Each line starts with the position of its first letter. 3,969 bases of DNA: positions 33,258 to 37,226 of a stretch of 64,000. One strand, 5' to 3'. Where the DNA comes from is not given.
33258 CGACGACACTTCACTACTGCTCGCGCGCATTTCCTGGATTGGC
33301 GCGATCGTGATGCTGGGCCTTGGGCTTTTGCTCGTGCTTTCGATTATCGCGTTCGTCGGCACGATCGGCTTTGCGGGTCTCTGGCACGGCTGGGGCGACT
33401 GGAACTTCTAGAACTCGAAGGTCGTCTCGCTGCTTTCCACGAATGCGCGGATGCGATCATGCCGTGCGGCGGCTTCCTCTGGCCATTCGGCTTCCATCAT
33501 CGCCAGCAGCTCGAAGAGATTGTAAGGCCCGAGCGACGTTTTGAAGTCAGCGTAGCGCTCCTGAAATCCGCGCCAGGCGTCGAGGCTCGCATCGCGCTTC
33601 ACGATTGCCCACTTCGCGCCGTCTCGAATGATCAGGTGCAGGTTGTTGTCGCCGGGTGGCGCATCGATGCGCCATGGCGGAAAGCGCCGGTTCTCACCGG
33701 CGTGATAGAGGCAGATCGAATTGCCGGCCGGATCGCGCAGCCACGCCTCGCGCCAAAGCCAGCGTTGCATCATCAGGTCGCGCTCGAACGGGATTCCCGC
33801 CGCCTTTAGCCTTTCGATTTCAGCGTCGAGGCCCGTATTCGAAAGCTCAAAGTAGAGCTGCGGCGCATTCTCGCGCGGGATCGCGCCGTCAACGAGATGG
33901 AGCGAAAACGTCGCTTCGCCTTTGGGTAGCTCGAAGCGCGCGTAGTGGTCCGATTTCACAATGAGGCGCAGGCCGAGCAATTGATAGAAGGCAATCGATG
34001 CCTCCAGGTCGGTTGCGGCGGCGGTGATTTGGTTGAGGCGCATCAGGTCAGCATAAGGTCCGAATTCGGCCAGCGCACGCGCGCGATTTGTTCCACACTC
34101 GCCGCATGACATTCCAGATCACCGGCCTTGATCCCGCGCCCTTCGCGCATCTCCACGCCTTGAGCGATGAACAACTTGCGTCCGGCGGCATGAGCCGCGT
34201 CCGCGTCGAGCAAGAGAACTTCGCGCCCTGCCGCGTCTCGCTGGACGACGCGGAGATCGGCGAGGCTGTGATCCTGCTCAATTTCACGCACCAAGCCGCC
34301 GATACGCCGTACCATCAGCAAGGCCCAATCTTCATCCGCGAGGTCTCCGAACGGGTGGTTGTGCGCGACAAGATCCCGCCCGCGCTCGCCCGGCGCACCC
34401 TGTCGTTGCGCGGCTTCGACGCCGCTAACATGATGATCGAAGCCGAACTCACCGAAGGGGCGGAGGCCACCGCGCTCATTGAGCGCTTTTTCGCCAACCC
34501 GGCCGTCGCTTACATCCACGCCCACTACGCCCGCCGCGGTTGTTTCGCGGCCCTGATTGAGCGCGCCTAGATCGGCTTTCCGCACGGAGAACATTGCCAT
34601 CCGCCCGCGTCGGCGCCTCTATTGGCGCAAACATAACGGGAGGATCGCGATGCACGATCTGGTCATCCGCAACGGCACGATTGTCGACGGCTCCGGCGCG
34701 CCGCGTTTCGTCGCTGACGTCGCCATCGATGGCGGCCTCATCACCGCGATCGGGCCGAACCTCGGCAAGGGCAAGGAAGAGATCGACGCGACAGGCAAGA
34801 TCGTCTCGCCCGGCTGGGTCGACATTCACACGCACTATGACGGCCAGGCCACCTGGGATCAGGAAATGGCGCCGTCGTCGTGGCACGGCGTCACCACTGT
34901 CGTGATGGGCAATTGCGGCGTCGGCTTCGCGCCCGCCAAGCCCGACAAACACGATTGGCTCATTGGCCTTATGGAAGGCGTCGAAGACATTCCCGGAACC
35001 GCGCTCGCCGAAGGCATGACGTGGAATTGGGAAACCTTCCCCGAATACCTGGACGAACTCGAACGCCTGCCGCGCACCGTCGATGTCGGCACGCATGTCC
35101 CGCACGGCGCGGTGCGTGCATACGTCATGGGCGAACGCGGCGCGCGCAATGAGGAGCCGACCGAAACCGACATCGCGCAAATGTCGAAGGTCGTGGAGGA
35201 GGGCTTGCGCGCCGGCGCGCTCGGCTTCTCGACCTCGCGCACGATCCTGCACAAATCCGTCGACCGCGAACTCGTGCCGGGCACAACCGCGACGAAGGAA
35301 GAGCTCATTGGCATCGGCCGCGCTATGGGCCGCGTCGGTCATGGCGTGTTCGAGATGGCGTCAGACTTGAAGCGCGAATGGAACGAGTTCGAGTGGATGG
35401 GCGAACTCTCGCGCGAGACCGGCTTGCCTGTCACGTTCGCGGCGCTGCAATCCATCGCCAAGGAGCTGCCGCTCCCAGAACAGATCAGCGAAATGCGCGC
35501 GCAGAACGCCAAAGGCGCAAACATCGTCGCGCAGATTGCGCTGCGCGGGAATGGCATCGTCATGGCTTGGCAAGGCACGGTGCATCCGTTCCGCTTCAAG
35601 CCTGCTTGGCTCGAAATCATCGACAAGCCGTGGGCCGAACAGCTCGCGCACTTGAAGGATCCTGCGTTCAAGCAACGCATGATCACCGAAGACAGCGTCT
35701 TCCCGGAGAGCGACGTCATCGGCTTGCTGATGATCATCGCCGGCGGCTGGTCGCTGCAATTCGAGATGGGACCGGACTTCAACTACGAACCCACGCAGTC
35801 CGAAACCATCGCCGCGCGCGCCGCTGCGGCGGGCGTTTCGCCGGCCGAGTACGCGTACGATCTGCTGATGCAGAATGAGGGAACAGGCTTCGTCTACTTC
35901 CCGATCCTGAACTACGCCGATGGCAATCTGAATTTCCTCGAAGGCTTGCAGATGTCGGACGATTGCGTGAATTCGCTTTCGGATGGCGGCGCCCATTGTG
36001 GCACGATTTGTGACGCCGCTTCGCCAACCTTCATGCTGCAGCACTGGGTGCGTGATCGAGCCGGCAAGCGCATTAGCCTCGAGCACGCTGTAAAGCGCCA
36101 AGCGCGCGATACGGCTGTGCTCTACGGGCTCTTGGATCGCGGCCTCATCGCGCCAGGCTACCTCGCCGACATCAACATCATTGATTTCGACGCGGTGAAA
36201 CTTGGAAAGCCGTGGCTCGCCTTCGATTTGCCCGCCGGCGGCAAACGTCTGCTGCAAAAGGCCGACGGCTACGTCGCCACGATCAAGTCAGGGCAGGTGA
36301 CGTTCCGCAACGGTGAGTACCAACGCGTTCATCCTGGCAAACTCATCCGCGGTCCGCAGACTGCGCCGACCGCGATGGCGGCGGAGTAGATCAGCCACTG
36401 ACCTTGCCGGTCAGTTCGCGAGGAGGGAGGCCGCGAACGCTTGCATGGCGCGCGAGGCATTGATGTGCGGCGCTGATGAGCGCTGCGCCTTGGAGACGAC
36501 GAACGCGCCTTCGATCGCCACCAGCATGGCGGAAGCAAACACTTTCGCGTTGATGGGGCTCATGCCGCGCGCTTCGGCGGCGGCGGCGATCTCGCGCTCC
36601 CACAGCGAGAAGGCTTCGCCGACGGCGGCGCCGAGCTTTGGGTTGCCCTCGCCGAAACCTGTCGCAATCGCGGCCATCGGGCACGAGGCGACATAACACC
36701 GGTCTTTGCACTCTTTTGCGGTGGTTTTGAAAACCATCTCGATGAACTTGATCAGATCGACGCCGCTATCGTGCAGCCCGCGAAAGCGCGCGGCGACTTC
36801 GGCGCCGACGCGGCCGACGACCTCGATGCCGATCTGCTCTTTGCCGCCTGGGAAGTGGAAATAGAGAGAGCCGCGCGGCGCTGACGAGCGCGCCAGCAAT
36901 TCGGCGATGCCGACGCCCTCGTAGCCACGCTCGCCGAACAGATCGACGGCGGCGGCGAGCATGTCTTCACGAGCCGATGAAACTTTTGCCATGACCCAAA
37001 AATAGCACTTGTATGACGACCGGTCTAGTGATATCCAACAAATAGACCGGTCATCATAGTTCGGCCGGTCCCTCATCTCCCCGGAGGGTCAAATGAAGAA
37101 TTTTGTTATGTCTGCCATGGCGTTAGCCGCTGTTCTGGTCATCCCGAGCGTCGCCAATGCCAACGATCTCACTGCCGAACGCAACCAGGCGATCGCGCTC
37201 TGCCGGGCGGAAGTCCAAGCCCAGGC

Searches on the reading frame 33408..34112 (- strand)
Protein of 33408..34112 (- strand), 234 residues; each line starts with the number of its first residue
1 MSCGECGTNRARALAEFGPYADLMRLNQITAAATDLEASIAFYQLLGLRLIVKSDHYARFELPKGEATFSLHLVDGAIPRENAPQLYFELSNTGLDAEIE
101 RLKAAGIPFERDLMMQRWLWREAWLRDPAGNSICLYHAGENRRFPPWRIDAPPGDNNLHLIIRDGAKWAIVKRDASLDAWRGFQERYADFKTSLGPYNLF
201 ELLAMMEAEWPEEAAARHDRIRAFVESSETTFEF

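Call 76: search_protein_families(library=pfam, proteins=[window:33408-34112:-], max_evalue=0.001)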
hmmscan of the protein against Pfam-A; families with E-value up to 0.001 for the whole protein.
window:33408-34112:- (234 aa): 2 families
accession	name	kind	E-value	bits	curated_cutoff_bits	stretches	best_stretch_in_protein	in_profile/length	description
PF00903.31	Glyoxalase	-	8e-10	39.6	20.6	1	25-135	1-121/121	Glyoxalase/Bleomycin resistance protein/Dioxygenase superfamily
PF18029.7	Glyoxalase_6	-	4.5e-05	24.5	23.6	1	28-135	1-105/106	Glyoxalase-like domain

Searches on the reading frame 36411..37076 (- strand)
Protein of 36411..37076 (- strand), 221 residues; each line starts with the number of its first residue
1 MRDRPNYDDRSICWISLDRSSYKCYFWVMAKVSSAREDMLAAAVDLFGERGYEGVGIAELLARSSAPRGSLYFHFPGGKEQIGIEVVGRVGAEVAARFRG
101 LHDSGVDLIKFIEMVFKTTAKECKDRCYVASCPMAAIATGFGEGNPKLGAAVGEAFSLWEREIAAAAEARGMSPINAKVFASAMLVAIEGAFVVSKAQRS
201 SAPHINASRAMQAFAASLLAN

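Call 76: search_protein_families(library=pfam, proteins=[window:36411-37076:-], max_evalue=0.001)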
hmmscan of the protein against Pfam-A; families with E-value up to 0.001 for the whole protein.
window:36411-37076:- (221 aa): 3 families
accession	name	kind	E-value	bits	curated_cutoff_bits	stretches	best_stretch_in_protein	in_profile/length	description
PF21993.1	TetR_C_13_2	-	4.6e-16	59.4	27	1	111-203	4-96/103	Transcriptional regulator LmrA/YxaF-like, C-terminal domain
PF00440.29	TetR_N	-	6.5e-10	39.1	24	1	40-82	2-43/47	Bacterial regulatory proteins, tetR family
PF16925.10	TetR_C_13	-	0.0003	21.6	27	1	124-211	17-109/109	Tetracyclin repressor-like, C-terminal domain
